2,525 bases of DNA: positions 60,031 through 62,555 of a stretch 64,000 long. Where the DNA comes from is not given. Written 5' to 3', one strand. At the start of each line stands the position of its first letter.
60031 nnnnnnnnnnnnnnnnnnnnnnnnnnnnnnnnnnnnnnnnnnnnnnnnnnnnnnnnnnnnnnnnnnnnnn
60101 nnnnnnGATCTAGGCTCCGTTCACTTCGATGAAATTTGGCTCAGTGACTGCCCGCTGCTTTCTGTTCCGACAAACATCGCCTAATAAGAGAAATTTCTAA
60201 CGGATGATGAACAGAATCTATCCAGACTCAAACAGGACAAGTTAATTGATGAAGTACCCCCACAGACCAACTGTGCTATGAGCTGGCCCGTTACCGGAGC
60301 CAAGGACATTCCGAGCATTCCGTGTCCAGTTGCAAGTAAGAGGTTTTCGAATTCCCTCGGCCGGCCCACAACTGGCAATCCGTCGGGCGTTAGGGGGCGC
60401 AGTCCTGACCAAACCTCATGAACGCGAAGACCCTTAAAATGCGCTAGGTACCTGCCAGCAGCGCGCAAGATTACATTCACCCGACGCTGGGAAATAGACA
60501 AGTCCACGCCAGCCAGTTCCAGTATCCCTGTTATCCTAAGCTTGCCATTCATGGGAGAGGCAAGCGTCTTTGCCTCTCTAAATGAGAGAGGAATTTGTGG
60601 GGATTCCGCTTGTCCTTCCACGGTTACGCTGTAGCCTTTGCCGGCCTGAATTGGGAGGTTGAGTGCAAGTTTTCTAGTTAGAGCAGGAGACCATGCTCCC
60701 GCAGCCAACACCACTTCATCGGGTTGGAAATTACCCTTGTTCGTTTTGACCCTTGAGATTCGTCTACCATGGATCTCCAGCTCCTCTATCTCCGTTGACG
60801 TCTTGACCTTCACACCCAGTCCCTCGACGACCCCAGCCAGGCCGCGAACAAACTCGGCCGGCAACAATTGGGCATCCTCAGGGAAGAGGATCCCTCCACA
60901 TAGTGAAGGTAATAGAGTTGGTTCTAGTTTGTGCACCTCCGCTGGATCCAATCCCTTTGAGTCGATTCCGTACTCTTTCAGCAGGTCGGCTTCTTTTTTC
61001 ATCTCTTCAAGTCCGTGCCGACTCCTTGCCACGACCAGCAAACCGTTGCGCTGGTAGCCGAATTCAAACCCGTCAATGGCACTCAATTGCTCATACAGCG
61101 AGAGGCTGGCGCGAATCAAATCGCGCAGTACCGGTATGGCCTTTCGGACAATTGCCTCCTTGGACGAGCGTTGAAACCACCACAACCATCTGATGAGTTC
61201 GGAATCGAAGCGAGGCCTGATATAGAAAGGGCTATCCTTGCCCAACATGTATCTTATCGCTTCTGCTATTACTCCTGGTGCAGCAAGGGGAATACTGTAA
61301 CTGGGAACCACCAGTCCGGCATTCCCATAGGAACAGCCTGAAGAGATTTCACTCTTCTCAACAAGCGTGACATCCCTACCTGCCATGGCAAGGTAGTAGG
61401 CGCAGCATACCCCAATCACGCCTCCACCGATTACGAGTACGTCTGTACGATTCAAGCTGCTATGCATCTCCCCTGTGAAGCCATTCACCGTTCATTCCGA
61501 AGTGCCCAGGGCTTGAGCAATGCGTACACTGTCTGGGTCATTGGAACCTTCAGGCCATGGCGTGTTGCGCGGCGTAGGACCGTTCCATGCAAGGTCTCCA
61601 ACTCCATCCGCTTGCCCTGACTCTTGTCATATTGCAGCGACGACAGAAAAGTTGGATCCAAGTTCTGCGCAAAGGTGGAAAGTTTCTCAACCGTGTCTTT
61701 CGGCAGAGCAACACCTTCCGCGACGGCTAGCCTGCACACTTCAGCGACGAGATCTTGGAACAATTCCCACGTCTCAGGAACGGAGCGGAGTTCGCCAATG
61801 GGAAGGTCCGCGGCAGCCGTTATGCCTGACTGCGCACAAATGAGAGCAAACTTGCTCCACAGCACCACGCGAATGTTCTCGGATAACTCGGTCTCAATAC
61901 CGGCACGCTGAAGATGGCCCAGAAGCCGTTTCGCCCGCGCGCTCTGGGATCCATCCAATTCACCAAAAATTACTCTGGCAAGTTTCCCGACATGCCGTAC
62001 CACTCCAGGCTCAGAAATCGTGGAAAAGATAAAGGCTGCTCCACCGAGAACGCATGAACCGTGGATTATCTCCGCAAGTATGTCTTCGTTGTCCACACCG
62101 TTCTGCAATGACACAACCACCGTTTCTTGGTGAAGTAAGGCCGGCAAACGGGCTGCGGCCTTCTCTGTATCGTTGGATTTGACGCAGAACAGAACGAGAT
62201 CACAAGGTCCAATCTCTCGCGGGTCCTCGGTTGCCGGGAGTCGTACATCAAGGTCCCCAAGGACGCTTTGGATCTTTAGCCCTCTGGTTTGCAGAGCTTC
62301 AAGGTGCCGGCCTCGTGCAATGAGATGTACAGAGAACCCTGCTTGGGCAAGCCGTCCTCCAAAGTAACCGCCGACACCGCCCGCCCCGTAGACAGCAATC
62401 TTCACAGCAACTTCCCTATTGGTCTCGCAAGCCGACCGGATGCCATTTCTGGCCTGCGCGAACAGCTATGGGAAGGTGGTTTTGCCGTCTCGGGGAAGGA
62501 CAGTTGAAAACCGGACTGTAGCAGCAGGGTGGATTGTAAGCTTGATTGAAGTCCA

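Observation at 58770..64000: Lower-GC five-gene island: NicX/M29-like, DUF1684, PanE-like reductase, DAO-type FAD dehydrogenase, Ldh2-family reductase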

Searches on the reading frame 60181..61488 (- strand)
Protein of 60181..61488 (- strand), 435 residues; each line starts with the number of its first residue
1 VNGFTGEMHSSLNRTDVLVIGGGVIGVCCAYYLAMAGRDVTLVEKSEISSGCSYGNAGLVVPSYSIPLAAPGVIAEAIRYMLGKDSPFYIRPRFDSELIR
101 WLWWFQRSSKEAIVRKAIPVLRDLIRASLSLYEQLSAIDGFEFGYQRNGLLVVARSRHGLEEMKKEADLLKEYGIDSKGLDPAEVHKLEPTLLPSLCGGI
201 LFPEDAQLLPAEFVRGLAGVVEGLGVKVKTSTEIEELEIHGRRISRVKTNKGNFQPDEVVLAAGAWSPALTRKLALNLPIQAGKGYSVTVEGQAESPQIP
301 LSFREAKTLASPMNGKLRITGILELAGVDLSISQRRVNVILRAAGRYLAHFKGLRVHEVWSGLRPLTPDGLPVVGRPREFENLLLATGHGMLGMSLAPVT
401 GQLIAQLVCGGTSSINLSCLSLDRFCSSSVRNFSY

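Call 3: search_protein_families(library=pfam, proteins=[window:60181-61488:-], max_evalue=0.01)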
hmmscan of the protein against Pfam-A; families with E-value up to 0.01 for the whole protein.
window:60181-61488:- (435 aa): 12 families
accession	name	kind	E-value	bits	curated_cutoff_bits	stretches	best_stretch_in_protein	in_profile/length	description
PF01266.30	DAO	-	1.3e-77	262.2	27.9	1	16-407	1-353/353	FAD dependent oxidoreductase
PF07992.20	Pyr_redox_2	-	5.9e-10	39.5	26.1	1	8-46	136-174/291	Pyridine nucleotide-disulphide oxidoreductase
PF03486.20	HI0933_like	-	6.9e-09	35.9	50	2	201-269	101-168/244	HI0933-like protein Rossmann domain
PF00890.30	FAD_binding_2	-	9.5e-08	32.1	20.4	1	16-54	1-42/414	FAD binding domain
PF00070.33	Pyr_redox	-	1.4e-07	32.3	22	1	17-46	2-31/82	Pyridine nucleotide-disulphide oxidoreductase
PF13450.12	NAD_binding_8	-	2.3e-07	31.4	21.9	1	19-55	1-37/68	NAD(P)-binding Rossmann-like domain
PF13738.12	Pyr_redox_3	-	7.6e-07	29.1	30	0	211-267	81-136/305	Pyridine nucleotide-disulphide oxidoreductase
PF12831.13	FAD_oxidored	-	0.00014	21.8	27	1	16-48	1-33/416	FAD dependent oxidoreductase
PF01494.25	FAD_binding_3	-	0.00014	21.7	22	1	14-47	1-34/349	FAD binding domain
PF01946.23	Thi4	-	0.00057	19.6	26.2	1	12-58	15-61/235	Thi4 family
PF01134.28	GIDA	-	0.00062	19.4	22.1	0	16-81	1-59/391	Glucose inhibited division protein A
PF02558.23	ApbA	-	0.0013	18.8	22.2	1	17-47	1-31/150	Ketopantoate reductase PanE/ApbA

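Call 4: search_protein_families(library=ncbifam, proteins=[window:60181-61488:-], max_evalue=0.01)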
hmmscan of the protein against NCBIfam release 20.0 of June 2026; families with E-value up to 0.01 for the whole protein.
window:60181-61488:- (435 aa): 85 families (the best 25 are shown)
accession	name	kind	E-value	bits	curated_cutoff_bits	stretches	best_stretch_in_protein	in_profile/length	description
NF001933.0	PRK00711.1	subfamily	5.7e-89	299.1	383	1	17-428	3-419/429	D-amino acid dehydrogenase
TIGR02352.1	thiamin_ThiO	equivalog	1.3e-54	185.6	250.8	2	123-410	59-349/351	glycine oxidase ThiO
NF009074.0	PRK12409.1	equivalog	2.6e-52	178.3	494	1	16-408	3-403/410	D-amino acid dehydrogenase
NF040813.1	pro_dh_Thprot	equivalog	2.7e-24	86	600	2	247-418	202-358/362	D-proline dehydrogenase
TIGR01373.1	soxB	subfamily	1.7e-21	76.5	529.45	2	124-428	90-402/407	sarcosine oxidase subunit beta family protein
NF008425.0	PRK11259.1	equivalog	6.8e-21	74.6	257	3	124-280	65-216/377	N-methyl-L-tryptophan oxidase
TIGR01377.1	soxA_mon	subfamily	1.2e-20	73.6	479.65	3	162-282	95-215/381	amino oxidase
TIGR03197.1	MnmC_Cterm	equivalog_domain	2.4e-19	69.7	174.2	2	128-380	68-319/400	FAD-dependent 5-carboxymethylaminomethyl-2-thiouridine(34) oxidoreductase MnmC1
TIGR03364.1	HpnW_proposed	hypoth_equivalog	2.5e-19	69.6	285.1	2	123-283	58-213/365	TIGR03364 family FAD-dependent oxidoreductase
NF002480.1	PRK01747.1-1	equivalog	4.8e-18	64.9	540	2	126-411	315-620/645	bifunctional tRNA (5-methylaminomethyl-2-thiouridine)(34)-methyltransferase MnmC2/FAD-dependent 5-carboxymethylaminomethyl-2-thiouridine(34)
NF050086.1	pipecolate_AmaA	exception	1.4e-16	60.2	600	2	13-61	24-72/425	L-pipecolate oxidase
TIGR03377.1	glycerol3P_GlpA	equivalog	1.3e-14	53.7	552.8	2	163-366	95-306/530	anaerobic glycerol-3-phosphate dehydrogenase subunit GlpA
TIGR03329.1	Phn_aa_oxid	hypoth_equivalog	3.4e-13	49.2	632.8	1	142-270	115-240/460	putative aminophosphonate oxidoreductase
NF008313.0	PRK11101.1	equivalog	1.4e-11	43.7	425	2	11-60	5-54/548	anaerobic glycerol-3-phosphate dehydrogenase subunit A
NF008726.1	PRK11728.1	equivalog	2.8e-10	39.6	299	1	143-275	81-210/389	L-2-hydroxyglutarate oxidase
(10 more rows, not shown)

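Call 59: search_solved_structures(query=window:60181-61488:-, max_evalue=1e-10)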
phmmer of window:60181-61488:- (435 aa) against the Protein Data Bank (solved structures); distinct sequences matched with E-value up to 1e-10: 29.
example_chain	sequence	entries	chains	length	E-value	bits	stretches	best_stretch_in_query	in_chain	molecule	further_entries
7cyx_A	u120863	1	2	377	4.5e-34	121.1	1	121-414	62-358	Glycine oxidase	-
4ysh_A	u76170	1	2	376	3.5e-31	111.6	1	130-425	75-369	Glycine oxidase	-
1y56_B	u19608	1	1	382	3.4e-27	98.5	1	125-424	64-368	sarcosine oxidase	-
6j38_A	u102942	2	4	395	8.2e-26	93.9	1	130-429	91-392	FAD-dependent glycine oxydase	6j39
3if9_A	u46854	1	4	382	2.8e-25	92.2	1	130-410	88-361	Glycine oxidase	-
1ryi_A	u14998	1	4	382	1.8e-24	89.5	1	130-410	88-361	GLYCINE OXIDASE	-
9woz_A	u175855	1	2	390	1.9e-24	89.4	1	130-410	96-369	Glycine oxidase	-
1ng3_A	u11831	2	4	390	2e-24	89.4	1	130-410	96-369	Glycine oxidase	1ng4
4pab_A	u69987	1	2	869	6.5e-18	67.9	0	13-61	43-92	Dimethylglycine dehydrogenase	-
5fjm_A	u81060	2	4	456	2.7e-17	65.8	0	203-280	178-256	L-AMINO ACID DEAMINASE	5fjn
4p9s_A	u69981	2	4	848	4e-17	65.3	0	13-61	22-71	Dimethylglycine dehydrogenase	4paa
5i39_A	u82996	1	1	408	1.3e-16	63.6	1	216-425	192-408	L-amino acid deaminase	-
5l46_A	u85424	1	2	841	6.3e-16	61.3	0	13-61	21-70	Dimethylglycine dehydrogenase, mitochondrial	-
5hxw_A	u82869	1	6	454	4.6e-15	58.5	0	348-425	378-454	L-amino acid deaminase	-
2gag_B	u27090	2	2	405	4.4e-13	52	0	126-425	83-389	heterotetrameric sarcosine oxidase beta-subunit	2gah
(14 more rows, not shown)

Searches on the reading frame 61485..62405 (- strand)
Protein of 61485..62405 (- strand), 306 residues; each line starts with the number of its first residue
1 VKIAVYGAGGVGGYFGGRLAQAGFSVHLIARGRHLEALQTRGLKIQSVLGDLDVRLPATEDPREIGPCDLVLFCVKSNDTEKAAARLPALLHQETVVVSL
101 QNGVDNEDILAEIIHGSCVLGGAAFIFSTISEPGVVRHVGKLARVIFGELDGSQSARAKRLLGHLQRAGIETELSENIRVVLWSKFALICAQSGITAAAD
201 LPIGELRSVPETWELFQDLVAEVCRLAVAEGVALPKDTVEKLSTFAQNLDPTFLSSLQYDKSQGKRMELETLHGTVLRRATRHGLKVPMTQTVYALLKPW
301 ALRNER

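Call 3: search_protein_families(library=pfam, proteins=[window:61485-62405:-], max_evalue=0.01)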
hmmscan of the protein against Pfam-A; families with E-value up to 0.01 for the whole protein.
window:61485-62405:- (306 aa): 4 families
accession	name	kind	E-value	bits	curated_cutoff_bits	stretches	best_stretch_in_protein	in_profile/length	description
PF02558.23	ApbA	-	1.4e-40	138.8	22.2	1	3-151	1-149/150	Ketopantoate reductase PanE/ApbA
PF08546.17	ApbA_C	-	1.3e-25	90.6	22.7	1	177-298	1-122/125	Ketopantoate reductase PanE/ApbA C terminal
PF01210.29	NAD_Gly3P_dh_N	-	3.1e-05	24.4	23.1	1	2-114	1-118/158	NAD-dependent glycerol-3-phosphate dehydrogenase N-terminus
PF03807.23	F420_oxidored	-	0.00036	21.5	21.6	1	2-103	1-94/94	NADP oxidoreductase coenzyme F420-dependent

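Call 4: search_protein_families(library=ncbifam, proteins=[window:61485-62405:-], max_evalue=0.01)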
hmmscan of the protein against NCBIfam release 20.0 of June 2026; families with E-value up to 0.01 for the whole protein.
window:61485-62405:- (306 aa): 18 families
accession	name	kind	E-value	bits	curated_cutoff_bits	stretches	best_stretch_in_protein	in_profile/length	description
TIGR00745.1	apbA_panE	subfamily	5.1e-77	259.1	141.35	1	2-298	1-299/305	2-dehydropantoate 2-reductase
NF005091.0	PRK06522.2-2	equivalog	2.2e-72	243.8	252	1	1-298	2-294/302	2-dehydropantoate 2-reductase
NF005094.0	PRK06522.2-5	equivalog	5.3e-61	206.6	382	1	1-301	1-302/307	2-dehydropantoate 2-reductase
NF004887.0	PRK06249.1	equivalog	1.4e-54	185.5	360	1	1-300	6-310/316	putative 2-dehydropantoate 2-reductase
NF005089.0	PRK06522.1-4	subfamily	5.4e-52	177.2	223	2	1-104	1-104/326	2-dehydropantoate 2-reductase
NF006083.0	PRK08229.1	equivalog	1.6e-44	152.3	371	2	1-203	3-202/341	2-dehydropantoate 2-reductase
NF005092.1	PRK06522.2-3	equivalog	2e-41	142.1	500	1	1-298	1-292/296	2-dehydropantoate 2-reductase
NF005088.0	PRK06522.1-2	subfamily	1.4e-32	113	371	1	1-296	1-297/308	2-dehydropantoate 2-reductase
NF004311.0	PRK05708.1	equivalog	3.5e-28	98.3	378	1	2-296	4-292/305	putative 2-dehydropantoate 2-reductase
NF005087.0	PRK06522.1-1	equivalog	7.3e-26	90.9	351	1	1-298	1-286/296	2-dehydropantoate 2-reductase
NF009541.0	PRK12921.1-1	equivalog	3.1e-25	89.1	338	1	2-297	7-289/297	oxidoreductase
NF009542.0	PRK12921.1-4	equivalog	4.5e-22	78.7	288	1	1-298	2-280/286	oxidoreductase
NF009543.0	PRK12921.1-5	equivalog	2.2e-20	73.1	339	1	1-295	1-297/305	oxidoreductase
NF005093.0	PRK06522.2-4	equivalog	5.6e-17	62.1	308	1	1-299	4-295/304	2-dehydropantoate 2-reductase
NF000942.0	PRK00094.1-4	subfamily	5.4e-09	35.7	257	1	1-108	3-113/334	NAD(P)H-dependent glycerol-3-phosphate dehydrogenase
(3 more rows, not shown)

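Call 34: find_encoding_contigs(protein=window:61485-62405:-, flank=10000, max_places=10)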
Protein window:61485-62405:- (306 aa): 2 contigs read that carry it; 2 places shown.
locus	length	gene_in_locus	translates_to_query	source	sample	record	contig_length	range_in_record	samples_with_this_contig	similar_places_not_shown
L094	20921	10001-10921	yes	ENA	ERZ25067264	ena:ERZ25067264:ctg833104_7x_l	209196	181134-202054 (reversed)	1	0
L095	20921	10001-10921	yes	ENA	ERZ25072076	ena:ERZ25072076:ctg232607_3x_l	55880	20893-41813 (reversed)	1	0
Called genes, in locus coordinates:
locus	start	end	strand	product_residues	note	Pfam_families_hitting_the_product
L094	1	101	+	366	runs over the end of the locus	PF01321:Creatinase_N, PF00557:Peptidase_M24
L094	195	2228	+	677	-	PF05378:Hydant_A_N, PF01968:Hydantoinase_A, PF19278:Hydant_A_C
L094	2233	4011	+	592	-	PF02538:Hydantoinase_B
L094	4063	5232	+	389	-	PF01244:Peptidase_M19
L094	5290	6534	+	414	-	PF07690:MFS_1, PF12832:MFS_1_like (weak), PF01306:LacY_symp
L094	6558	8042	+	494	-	PF01546:Peptidase_M20, PF07687:M20_dimer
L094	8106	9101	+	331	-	PF26233:NicX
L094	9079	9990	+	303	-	PF07920:DUF1684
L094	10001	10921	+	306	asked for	PF02558:ApbA, PF08546:ApbA_C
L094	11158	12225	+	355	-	PF01266:DAO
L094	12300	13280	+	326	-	PF02615:Ldh_2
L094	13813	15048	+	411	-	PF01425:Amidase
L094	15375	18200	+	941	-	PF13428:TPR_14 (faint), PF13435:Cytochrome_C554 (weak), PF14559:TPR_19, PF13432:TPR_16 (weak), PF14559:TPR_19, PF23914:TPR_CcmH_CycH, PF13432:TPR_16, PF14559:TPR_19 (weak), +11 more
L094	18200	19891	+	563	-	PF01839:FG-GAP (faint), PF13517:FG-GAP_3, PF07593:UnbV_ASPIC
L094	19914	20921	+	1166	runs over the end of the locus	PF00515:TPR_1 (weak), PF07719:TPR_2 (weak), PF13432:TPR_16, PF23914:TPR_CcmH_CycH (weak), PF14559:TPR_19 (weak), PF00515:TPR_1, PF13517:FG-GAP_3, PF07593:UnbV_ASPIC, +11 more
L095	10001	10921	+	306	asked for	PF02558:ApbA, PF08546:ApbA_C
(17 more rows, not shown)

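Call 61: search_solved_structures(query=window:61485-62405:-, max_evalue=1e-10)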
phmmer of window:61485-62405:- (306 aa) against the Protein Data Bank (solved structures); distinct sequences matched with E-value up to 1e-10: 21.
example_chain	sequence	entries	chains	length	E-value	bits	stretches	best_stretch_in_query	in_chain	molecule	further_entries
3hwr_A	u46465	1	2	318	9.9e-54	186.1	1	1-298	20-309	2-dehydropantoate 2-reductase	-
3hn2_A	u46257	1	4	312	1.3e-36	129.9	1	1-298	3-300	2-dehydropantoate 2-reductase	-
2qyt_A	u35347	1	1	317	1.8e-34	123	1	1-295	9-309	2-dehydropantoate 2-reductase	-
3i83_A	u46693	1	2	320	3e-30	109.1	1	2-304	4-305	2-dehydropantoate 2-reductase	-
5hws_A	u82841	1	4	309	1.1e-24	90.8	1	1-299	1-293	2-dehydropantoate 2-reductase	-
5ayv_A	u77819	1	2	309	2.2e-24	89.8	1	1-299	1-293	2-dehydropantoate 2-reductase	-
8iwg_A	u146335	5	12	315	9.6e-24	87.7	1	2-297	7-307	2-dehydropantoate 2-reductase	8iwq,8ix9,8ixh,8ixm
3wfi_A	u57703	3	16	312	4.3e-22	82.3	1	1-291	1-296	2-dehydropantoate 2-reductase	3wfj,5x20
3ghy_A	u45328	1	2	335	5.1e-22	82.1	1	2-104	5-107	Ketopantoate reductase protein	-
2ew2_A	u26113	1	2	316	5.3e-22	82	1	1-291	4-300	2-dehydropantoate 2-reductase, putative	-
3g17_A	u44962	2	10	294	2.6e-17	66.6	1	2-300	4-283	Similar to 2-dehydropantoate 2-reductase | 2-dehydropantoate 2-reductase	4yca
5zik_A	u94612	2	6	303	8.9e-17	64.9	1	5-298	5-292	Probable 2-dehydropantoate 2-reductase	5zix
6k1r_A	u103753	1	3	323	1.1e-16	64.5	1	5-298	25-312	Probable 2-dehydropantoate 2-reductase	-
4s3m_A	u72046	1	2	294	1.3e-16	64.3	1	2-300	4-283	2-dehydropantoate 2-reductase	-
4ol9_A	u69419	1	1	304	3.1e-16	63.1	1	3-297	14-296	Putative 2-dehydropantoate 2-reductase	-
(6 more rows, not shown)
